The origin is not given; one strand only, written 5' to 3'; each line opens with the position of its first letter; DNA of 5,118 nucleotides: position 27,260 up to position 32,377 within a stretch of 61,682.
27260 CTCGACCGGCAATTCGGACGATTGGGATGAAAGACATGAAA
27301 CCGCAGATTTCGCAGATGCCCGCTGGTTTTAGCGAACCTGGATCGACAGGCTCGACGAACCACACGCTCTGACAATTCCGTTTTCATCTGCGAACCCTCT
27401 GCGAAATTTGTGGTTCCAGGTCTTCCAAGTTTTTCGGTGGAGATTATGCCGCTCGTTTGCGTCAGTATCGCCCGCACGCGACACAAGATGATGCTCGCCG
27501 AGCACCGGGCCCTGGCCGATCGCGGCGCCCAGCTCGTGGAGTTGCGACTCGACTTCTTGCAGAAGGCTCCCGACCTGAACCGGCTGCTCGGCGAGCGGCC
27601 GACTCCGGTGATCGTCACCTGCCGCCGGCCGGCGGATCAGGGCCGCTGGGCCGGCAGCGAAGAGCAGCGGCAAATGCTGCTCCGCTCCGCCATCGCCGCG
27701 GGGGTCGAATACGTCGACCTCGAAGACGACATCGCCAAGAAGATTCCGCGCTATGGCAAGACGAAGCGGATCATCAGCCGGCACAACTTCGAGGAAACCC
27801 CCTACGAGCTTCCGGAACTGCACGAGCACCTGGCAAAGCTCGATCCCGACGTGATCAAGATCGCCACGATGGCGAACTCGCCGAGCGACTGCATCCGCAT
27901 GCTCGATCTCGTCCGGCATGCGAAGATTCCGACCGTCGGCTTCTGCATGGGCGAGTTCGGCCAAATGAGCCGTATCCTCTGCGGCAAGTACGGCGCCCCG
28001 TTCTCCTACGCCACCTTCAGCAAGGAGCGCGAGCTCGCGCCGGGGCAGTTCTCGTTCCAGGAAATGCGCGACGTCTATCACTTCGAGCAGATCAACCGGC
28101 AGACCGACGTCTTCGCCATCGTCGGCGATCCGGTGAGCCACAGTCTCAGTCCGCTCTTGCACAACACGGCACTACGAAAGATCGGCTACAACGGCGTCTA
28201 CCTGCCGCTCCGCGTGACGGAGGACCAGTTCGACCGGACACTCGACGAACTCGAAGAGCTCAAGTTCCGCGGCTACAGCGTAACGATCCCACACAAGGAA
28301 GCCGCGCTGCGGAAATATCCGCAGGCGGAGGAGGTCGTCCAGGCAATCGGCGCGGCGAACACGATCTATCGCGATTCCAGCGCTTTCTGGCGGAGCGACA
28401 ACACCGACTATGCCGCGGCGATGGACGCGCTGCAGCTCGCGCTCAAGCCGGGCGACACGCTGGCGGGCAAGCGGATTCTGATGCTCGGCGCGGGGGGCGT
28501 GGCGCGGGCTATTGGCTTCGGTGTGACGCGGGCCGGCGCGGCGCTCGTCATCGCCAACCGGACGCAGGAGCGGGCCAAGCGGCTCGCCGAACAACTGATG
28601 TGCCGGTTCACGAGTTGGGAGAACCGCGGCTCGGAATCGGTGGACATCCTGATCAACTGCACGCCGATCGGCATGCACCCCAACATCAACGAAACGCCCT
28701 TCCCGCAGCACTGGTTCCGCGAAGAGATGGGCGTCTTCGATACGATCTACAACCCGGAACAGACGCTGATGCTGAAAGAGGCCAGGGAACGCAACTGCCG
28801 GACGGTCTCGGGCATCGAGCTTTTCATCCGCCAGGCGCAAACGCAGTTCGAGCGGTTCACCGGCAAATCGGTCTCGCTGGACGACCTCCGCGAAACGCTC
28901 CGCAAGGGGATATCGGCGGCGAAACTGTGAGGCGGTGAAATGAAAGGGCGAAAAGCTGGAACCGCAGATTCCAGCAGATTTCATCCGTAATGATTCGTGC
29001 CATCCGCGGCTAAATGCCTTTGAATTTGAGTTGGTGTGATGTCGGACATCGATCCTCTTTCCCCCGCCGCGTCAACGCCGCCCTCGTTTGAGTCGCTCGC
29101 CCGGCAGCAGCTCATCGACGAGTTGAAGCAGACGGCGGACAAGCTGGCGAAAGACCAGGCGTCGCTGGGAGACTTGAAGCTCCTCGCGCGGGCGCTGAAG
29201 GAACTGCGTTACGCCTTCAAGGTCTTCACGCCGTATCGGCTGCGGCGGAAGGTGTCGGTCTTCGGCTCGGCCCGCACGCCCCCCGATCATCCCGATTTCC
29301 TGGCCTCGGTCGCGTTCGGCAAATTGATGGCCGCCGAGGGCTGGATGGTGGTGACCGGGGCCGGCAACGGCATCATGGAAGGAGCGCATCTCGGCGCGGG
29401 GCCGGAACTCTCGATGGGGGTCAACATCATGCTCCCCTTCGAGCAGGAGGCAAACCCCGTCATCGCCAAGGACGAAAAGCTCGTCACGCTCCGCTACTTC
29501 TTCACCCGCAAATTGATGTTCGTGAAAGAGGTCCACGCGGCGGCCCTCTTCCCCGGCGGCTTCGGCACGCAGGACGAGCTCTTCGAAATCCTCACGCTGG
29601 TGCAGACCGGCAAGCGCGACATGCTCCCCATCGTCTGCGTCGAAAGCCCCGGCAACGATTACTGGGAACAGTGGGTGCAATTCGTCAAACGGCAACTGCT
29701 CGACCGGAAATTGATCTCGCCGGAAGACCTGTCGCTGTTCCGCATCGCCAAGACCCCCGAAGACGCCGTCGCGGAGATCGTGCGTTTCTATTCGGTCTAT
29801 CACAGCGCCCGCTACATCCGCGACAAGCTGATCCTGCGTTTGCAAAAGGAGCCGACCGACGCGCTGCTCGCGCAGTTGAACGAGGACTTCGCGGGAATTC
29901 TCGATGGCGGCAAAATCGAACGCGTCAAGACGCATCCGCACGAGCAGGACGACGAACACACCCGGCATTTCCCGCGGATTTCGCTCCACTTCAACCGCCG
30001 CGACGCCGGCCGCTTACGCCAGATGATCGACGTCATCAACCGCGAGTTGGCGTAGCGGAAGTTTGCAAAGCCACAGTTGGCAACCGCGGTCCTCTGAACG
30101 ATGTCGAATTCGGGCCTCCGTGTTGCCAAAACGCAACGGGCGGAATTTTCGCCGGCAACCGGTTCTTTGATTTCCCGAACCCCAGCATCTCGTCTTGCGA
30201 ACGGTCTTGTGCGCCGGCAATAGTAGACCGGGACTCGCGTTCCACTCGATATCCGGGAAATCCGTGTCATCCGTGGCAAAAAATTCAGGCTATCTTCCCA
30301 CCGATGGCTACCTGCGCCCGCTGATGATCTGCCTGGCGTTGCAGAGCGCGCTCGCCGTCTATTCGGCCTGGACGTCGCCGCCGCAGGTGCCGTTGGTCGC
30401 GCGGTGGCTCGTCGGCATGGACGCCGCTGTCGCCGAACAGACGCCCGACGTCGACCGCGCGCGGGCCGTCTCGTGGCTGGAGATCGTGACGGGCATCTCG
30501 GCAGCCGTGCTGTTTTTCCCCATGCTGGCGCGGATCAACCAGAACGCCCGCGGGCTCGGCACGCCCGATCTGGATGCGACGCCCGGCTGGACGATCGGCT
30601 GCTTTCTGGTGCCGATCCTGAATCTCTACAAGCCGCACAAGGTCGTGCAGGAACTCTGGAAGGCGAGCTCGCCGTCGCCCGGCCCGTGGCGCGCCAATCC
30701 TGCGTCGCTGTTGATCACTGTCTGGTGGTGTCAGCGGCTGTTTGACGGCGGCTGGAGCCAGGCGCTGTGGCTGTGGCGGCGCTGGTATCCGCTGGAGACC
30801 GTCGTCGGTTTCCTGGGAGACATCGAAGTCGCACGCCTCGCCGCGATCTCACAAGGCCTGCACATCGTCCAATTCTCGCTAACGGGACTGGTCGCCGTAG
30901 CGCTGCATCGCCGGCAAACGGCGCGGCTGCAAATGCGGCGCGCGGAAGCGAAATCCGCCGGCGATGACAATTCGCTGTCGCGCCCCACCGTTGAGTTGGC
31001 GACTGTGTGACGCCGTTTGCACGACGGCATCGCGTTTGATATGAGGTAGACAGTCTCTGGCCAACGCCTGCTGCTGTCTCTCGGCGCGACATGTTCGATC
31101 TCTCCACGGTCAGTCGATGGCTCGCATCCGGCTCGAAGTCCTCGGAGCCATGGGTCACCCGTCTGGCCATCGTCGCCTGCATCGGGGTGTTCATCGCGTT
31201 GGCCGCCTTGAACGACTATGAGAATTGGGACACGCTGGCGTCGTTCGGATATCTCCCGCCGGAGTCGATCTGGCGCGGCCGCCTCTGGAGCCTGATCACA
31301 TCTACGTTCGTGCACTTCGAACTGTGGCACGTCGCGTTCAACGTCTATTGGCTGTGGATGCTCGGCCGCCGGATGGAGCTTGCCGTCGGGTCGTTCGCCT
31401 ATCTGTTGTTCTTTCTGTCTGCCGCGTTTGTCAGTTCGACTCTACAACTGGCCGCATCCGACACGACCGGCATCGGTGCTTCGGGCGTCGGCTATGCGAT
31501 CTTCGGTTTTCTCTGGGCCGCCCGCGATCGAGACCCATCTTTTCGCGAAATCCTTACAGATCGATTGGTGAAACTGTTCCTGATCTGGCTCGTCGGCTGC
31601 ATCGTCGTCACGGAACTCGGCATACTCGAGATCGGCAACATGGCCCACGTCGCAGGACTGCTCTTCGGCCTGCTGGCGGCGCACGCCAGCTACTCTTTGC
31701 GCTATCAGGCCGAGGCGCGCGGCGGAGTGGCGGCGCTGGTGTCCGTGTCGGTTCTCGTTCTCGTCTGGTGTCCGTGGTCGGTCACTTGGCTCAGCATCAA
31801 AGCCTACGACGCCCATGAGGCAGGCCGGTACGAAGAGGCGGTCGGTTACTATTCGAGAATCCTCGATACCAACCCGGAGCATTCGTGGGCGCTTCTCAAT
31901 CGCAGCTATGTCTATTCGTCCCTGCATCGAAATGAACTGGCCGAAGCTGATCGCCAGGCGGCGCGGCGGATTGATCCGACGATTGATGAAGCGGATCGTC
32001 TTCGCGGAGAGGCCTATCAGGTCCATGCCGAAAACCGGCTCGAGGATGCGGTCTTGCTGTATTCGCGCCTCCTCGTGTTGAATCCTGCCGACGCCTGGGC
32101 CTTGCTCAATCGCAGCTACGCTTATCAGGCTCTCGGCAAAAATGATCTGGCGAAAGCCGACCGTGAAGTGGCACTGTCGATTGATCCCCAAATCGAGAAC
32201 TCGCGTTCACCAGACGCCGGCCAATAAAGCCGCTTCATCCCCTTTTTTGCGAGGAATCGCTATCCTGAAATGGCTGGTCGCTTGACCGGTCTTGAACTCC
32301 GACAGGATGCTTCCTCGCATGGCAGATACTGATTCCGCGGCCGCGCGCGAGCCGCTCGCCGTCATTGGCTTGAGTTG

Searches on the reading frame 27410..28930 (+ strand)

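Call 7: search_protein_families(library=pfam, proteins=[window:27410-28930:+], max_evalue=0.001)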
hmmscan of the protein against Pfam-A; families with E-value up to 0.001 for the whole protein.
window:27410-28930:+ (506 aa): 6 families
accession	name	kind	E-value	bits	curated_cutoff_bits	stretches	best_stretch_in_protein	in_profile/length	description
PF01487.21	DHquinase_I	-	2e-52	179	22.2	1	17-223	1-230/230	Type I 3-dehydroquinase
PF08501.16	Shikimate_dh_N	-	5.2e-24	84.7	27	1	237-319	1-83/83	Shikimate dehydrogenase substrate binding domain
PF01488.26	Shikimate_DH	-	3.2e-08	34.2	24.3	1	343-418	2-83/138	Shikimate / quinate 5-dehydrogenase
PF03807.23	F420_oxidored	-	1.9e-05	25.6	21.6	1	356-427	2-76/94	NADP oxidoreductase coenzyme F420-dependent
PF18317.6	SDH_C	-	0.00012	22.1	25.8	1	468-498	1-31/31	Shikimate 5'-dehydrogenase C-terminal domain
PF03435.24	Sacchrp_dh_NADP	-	0.0002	22.1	25.1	0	356-397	1-45/129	Saccharopine dehydrogenase NADP binding domain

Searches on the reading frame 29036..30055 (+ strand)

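Call 7: search_protein_families(library=pfam, proteins=[window:29036-30055:+], max_evalue=0.001)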
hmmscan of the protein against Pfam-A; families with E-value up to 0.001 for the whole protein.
window:29036-30055:+ (339 aa): 2 families
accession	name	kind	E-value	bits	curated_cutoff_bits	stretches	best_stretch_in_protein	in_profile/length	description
PF03641.19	Lysine_decarbox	-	1.4e-24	87.2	27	1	114-247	5-130/131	Possible lysine decarboxylase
PF18306.6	LDcluster4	-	6.2e-09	36.1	26.3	1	71-182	2-110/151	SLOG cluster4 family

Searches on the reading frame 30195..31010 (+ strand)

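Call 7: search_protein_families(library=pfam, proteins=[window:30195-31010:+], max_evalue=0.001)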
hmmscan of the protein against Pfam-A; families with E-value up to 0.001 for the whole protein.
window:30195-31010:+ (271 aa): 1 family
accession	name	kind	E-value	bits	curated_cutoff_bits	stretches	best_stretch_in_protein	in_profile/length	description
PF14219.11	DUF4328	-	6.7e-18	65.2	27.2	1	88-197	16-126/166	Domain of unknown function (DUF4328)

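Call 54: search_protein_families(library=ncbifam, proteins=[window:30195-31010:+], max_evalue=0.00001)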
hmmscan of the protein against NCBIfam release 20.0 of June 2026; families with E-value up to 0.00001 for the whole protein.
window:30195-31010:+ (271 aa): 0 families

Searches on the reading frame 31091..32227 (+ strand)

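Call 7: search_protein_families(library=pfam, proteins=[window:31091-32227:+], max_evalue=0.001)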
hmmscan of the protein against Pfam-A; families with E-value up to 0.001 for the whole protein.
window:31091-32227:+ (378 aa): 9 families
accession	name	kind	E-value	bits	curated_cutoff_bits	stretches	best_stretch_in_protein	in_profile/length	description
PF01694.28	Rhomboid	-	2.8e-25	89.6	22.6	1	63-197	2-137/143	Rhomboid domain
PF13431.12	TPR_17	-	1e-07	32.1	24.4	0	323-355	1-33/34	Tetratricopeptide repeat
PF07719.23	TPR_2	-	1.6e-07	31.4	27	0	237-264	7-34/34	Tetratricopeptide repeat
PF13414.12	TPR_11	-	2.9e-07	30.5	26.8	1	312-349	5-42/42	TPR repeat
PF14559.12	TPR_19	-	1.1e-06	29.3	25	0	242-286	2-46/68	Tetratricopeptide repeat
PF08551.15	DUF1751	-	3.2e-05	24.9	22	1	58-118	2-61/99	Eukaryotic integral membrane protein (DUF1751)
PF13428.12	TPR_14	-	6e-05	23.8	23.5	0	242-270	12-40/44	Tetratricopeptide repeat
PF13181.12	TPR_8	-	6.1e-05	23.3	25.7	0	337-367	3-33/34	Tetratricopeptide repeat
PF00515.34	TPR_1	-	0.00046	20.3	27.8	0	242-264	12-34/34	Tetratricopeptide repeat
